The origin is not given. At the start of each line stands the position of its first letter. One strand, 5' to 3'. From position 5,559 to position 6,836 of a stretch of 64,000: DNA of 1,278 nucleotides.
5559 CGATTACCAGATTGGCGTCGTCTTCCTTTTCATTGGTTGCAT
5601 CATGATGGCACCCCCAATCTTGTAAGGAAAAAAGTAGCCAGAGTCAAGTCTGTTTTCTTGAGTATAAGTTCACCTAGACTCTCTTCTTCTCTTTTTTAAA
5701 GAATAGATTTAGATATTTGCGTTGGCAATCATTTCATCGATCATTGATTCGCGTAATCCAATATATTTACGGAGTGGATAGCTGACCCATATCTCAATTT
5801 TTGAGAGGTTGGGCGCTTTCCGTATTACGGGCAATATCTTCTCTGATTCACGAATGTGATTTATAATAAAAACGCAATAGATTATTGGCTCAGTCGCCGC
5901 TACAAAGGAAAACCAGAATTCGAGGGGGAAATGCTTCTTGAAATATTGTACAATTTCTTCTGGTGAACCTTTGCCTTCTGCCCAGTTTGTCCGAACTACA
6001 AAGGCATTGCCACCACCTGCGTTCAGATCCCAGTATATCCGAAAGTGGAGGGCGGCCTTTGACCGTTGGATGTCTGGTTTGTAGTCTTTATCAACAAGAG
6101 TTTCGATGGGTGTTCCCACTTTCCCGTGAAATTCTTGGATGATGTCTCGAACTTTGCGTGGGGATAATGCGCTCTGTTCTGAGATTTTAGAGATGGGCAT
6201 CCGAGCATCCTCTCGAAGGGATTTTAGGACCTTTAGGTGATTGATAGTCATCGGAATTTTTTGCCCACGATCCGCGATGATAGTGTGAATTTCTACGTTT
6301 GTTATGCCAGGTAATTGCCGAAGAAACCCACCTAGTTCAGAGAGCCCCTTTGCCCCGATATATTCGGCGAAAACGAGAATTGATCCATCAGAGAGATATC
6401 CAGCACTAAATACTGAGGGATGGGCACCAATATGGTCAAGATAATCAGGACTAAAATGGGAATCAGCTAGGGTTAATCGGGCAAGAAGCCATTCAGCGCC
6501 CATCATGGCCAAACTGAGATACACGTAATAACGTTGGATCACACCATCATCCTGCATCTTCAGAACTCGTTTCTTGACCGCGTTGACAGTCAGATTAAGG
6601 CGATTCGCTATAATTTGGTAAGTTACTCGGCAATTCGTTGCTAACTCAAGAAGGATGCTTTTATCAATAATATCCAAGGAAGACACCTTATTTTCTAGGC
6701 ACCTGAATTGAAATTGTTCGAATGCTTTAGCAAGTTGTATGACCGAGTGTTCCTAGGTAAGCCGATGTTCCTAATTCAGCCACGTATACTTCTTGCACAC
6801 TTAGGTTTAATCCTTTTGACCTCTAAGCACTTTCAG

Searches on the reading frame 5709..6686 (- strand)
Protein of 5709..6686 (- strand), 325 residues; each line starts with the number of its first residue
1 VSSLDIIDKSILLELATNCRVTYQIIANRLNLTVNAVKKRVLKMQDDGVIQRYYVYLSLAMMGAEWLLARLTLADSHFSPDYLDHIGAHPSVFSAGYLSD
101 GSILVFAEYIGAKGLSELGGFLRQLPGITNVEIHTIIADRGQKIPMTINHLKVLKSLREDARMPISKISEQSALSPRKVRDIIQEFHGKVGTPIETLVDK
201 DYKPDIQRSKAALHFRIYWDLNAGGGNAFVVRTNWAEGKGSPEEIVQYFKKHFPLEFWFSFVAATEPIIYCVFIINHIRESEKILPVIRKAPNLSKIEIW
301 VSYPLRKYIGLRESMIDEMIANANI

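Call 7: search_protein_families(library=pfam, proteins=[window:5709-6686:-], max_evalue=1)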
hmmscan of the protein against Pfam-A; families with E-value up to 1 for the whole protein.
window:5709-6686:- (325 aa): 10 families
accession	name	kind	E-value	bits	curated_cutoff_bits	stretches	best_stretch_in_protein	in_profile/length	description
PF13412.12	HTH_24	-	2.7e-17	62.5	21.9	2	4-51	1-48/48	Winged helix-turn-helix DNA-binding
PF13404.12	HTH_AsnC-type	-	1.2e-13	51.1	27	2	4-45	1-42/42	AsnC-type helix-turn-helix domain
PF08280.17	HTH_Mga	-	0.0005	20.4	23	1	151-186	8-43/59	M protein trans-acting positive regulator (MGA) HTH domain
PF01047.28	MarR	-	0.0037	17.6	24.6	0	11-53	8-50/59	MarR family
PF22451.2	NirdL-like_HTH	-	0.063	13.3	27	1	23-50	19-46/47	Siroheme decarboxylase NirDL-like HTH domain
PF13545.12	HTH_Crp_2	-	0.083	13.3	27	1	18-53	20-56/70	Crp-like helix-turn-helix domain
PF13384.12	HTH_23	-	0.084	13.2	24.6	0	154-186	11-41/50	Homeodomain-like domain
PF08281.18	Sigma70_r4_2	-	0.094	12.8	25.7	1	19-41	25-47/54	Sigma-70, region 4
PF02082.26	Rrf2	-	0.13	12.8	30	0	11-51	11-54/132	Iron-dependent Transcriptional regulator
PF08784.17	RPA_C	-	0.14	13.3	22.6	0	21-50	70-99/106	Replication protein A C terminal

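Call 77: search_solved_structures(query=window:5709-6686:-, max_evalue=0.01)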
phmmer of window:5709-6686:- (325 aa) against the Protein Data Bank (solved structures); distinct sequences matched with E-value up to 0.01: 17.
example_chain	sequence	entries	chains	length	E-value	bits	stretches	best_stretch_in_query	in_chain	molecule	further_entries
2qz8_A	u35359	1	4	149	2.2e-07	33.6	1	3-128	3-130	Probable transcriptional regulatory protein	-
2w25_A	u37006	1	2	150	4.6e-07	32.6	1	3-128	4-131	PROBABLE TRANSCRIPTIONAL REGULATORY PROTEIN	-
2w29_A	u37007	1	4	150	5.9e-07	32.3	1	3-128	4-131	PROBABLE TRANSCRIPTIONAL REGULATORY PROTEIN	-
2vbw_A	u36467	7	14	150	7.2e-07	32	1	3-128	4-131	TRANSCRIPTIONAL REGULATORY PROTEIN | PROBABLE TRANSCRIPTIONAL REGULATORY PROTEIN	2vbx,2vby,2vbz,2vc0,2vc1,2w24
2ivm_A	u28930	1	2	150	1.9e-06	30.6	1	3-128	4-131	TRANSCRIPTIONAL REGULATORY PROTEIN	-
2e7w_A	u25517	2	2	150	9.1e-06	28.4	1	5-132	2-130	150aa long hypothetical transcriptional regulator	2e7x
2efq_A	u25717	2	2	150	9.5e-06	28.3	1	5-132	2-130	150aa long hypothetical transcriptional regulator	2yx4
2pmh_A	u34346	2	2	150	9.6e-06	28.3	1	5-132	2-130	150aa long hypothetical transcriptional regulator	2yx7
2efn_A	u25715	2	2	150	2.3e-05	27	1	5-132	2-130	150aa long hypothetical transcriptional regulator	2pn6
2efo_A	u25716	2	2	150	3.1e-05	26.6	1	5-132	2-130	150aa long hypothetical transcriptional regulator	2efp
7fby_A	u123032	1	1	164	0.00012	24.7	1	3-124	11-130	Transcriptional regulatory protein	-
9w4v_A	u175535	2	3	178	0.00017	24.2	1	3-124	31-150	Uncharacterized HTH-type transcriptional regulator PH0140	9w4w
1i1g_A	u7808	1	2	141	0.00031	23.4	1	5-118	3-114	TRANSCRIPTIONAL REGULATOR LRPA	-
2dbb_A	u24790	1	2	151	0.0012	21.4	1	2-68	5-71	Putative HTH-type transcriptional regulator PH0061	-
2cyy_A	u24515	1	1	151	0.0016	21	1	4-140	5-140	Putative HTH-type transcriptional regulator PH1519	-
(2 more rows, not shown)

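Call 85: search_protein_families(library=padloc, proteins=[window:5709-6686:-], max_evalue=1)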
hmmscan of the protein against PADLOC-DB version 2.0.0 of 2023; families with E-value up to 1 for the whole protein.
window:5709-6686:- (325 aa): 2 families
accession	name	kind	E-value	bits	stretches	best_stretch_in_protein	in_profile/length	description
PDLC01866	CARF3--CARF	-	0.00083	17.4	1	5-52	138-185/207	-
PDLC01848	CARF3--CARF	-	0.0036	15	0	129-185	124-172/197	-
